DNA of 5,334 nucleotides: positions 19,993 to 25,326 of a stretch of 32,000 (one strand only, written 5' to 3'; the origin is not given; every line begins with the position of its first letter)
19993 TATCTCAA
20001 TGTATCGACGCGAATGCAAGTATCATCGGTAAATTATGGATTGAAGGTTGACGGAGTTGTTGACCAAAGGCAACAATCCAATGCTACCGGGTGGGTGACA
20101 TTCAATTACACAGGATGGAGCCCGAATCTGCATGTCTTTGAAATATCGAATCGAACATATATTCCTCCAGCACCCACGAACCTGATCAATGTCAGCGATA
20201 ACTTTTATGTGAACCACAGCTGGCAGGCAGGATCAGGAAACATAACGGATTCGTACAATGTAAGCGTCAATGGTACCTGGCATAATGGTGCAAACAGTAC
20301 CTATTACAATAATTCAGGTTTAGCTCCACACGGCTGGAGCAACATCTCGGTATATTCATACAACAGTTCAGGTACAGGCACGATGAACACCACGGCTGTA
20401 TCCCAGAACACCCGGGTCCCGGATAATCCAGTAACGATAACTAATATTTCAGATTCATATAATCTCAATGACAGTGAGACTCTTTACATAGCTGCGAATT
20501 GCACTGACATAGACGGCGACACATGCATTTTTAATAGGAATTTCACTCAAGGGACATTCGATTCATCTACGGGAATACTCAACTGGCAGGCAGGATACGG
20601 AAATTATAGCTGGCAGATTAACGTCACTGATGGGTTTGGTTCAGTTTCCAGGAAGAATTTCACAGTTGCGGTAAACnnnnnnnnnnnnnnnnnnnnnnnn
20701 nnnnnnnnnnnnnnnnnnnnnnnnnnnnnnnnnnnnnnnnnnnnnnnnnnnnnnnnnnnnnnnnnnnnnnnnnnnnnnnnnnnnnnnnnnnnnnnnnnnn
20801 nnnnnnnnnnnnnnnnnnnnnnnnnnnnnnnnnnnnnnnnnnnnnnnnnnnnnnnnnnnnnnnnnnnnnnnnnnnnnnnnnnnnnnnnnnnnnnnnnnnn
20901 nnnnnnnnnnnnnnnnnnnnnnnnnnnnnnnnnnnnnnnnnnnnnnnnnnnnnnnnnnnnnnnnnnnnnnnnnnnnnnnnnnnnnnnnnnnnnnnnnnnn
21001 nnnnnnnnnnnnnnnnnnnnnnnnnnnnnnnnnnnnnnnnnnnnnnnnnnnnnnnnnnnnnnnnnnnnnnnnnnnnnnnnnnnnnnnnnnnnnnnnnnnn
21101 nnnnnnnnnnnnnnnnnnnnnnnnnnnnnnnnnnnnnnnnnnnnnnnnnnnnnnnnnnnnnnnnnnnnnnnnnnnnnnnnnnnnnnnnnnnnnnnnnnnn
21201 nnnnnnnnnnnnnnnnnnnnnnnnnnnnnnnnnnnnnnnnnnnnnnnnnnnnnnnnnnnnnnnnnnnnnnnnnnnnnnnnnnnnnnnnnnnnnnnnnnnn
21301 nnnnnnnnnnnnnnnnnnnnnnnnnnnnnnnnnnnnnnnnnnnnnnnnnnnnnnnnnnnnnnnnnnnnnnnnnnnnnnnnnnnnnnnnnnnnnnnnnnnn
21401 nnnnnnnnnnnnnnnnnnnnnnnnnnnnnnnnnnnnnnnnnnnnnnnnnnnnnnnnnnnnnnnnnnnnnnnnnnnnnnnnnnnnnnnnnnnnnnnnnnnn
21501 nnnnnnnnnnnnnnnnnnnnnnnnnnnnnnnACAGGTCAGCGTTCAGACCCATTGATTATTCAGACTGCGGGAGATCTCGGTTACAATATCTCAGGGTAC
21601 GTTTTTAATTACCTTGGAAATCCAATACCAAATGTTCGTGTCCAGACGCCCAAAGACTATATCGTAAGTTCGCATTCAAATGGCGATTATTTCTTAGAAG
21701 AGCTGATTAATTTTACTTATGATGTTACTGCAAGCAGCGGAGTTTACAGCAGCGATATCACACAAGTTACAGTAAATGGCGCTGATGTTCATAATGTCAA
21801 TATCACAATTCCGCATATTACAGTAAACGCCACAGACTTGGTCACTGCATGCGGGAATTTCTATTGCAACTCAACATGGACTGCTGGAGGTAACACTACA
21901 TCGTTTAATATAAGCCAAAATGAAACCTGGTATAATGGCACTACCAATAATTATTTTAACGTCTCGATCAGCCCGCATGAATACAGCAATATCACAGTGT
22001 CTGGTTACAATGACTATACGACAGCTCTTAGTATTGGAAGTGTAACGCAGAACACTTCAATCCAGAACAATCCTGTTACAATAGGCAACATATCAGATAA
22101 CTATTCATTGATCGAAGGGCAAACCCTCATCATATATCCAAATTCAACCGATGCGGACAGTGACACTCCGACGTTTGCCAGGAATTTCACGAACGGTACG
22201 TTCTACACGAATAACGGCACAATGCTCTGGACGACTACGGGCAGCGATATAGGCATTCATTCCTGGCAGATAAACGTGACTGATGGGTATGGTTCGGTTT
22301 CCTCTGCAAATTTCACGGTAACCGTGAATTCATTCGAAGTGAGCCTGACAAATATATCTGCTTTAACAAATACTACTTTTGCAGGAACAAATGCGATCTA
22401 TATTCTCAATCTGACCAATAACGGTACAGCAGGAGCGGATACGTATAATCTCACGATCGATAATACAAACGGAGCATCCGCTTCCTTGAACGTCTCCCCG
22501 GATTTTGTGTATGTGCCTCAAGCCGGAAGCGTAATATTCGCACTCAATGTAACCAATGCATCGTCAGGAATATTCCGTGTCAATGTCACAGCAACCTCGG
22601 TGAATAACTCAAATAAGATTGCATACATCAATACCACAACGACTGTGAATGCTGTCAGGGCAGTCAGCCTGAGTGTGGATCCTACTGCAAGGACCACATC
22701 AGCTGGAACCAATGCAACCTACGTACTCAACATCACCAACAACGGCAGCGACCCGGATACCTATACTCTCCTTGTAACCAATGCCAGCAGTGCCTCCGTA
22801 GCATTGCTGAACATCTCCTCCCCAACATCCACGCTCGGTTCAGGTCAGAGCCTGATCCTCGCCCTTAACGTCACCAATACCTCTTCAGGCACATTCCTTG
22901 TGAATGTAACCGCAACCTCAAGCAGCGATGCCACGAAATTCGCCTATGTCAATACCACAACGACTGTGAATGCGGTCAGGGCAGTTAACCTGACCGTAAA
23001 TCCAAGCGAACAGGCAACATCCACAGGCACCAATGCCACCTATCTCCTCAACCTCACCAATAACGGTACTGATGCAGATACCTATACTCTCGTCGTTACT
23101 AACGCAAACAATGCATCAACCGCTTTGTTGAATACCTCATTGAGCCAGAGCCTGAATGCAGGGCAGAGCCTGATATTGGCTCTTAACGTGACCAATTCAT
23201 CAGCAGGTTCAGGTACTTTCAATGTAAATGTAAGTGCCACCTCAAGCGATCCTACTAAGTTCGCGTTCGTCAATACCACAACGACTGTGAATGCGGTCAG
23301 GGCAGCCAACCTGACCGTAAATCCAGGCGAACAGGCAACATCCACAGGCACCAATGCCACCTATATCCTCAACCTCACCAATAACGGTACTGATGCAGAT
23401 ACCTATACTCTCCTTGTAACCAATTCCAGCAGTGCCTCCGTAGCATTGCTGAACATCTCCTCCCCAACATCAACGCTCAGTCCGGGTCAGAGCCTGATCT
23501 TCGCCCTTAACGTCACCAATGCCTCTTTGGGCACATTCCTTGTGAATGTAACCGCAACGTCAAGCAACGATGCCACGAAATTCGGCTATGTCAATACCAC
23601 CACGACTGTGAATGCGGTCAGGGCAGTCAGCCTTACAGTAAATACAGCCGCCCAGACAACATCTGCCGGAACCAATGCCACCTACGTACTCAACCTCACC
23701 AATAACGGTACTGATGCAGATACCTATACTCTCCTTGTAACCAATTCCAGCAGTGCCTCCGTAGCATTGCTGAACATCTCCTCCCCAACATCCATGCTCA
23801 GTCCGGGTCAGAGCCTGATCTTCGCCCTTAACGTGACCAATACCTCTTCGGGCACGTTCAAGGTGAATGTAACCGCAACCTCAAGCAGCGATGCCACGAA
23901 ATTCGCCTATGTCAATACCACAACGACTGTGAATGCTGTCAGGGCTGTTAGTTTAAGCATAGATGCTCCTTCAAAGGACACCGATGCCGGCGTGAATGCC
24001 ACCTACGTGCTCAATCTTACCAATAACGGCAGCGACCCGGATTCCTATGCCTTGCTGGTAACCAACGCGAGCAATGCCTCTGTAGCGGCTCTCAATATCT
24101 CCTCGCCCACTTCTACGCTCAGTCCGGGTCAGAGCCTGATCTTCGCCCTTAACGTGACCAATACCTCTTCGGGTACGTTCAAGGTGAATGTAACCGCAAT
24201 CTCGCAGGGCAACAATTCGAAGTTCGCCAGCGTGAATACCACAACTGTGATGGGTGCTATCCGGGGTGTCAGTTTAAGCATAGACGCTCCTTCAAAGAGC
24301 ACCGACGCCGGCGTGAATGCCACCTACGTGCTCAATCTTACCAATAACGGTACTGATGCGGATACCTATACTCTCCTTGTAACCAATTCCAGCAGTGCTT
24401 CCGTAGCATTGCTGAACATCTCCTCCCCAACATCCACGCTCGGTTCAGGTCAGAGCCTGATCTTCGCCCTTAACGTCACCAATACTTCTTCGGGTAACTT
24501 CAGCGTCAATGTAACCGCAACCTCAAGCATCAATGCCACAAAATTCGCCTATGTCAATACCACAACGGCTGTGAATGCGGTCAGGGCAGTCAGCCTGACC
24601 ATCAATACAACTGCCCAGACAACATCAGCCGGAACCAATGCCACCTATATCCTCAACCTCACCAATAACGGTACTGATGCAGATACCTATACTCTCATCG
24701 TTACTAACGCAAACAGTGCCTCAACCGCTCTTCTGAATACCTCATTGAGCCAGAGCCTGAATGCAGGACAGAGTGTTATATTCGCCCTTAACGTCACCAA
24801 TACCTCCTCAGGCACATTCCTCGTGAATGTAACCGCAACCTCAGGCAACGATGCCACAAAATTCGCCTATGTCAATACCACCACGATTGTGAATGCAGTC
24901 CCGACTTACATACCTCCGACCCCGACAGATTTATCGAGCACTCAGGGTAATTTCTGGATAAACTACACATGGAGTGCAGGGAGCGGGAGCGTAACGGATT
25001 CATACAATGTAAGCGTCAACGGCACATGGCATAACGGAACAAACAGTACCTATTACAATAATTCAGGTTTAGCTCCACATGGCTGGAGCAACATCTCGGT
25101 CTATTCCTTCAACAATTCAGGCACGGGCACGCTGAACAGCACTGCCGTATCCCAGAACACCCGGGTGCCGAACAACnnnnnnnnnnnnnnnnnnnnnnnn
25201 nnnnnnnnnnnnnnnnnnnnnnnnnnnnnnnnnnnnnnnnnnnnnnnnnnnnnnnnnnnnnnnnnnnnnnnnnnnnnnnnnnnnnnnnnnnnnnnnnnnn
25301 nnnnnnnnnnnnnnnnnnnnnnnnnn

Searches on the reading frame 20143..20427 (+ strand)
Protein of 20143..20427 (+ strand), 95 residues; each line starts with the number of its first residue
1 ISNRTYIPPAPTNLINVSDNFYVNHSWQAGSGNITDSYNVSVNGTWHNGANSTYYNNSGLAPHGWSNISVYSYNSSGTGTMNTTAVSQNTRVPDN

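Call 41: search_protein_families(library=pfam, proteins=[window:20143-20427:+], max_evalue=10)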
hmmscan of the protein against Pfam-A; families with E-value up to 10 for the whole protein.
window:20143-20427:+ (95 aa): 2 families
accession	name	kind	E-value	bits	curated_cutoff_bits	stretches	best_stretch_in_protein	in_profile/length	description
PF08329.16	ChitinaseA_N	-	0.0076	16.4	21.2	1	12-82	29-101/133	Chitinase A, N-terminal domain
PF00041.27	fn3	-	0.0079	16.8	25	1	10-83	2-78/84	Fibronectin type III domain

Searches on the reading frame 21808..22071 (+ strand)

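Call 41: search_protein_families(library=pfam, proteins=[window:21808-22071:+], max_evalue=10)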
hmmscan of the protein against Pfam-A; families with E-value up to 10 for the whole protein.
window:21808-22071:+ (88 aa): 1 family
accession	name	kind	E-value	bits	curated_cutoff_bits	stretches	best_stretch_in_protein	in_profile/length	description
PF08127.18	Propeptide_C1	-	8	7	32.7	1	19-35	12-27/40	Peptidase family C1 propeptide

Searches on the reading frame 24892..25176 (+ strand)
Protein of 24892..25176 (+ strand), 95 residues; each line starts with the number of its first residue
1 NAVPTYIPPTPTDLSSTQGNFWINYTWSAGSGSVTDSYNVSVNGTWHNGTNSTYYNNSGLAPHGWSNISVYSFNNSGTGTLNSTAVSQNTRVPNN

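Call 41: search_protein_families(library=pfam, proteins=[window:24892-25176:+], max_evalue=10)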
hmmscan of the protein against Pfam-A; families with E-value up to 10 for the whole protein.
window:24892-25176:+ (95 aa): 2 families
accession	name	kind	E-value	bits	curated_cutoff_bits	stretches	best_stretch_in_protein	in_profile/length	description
PF00041.27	fn3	-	0.034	14.8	25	1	11-84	3-79/84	Fibronectin type III domain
PF18692.7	DUF5640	-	0.088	13.1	28.5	1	69-88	15-34/85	Family of unknown function (DUF5640)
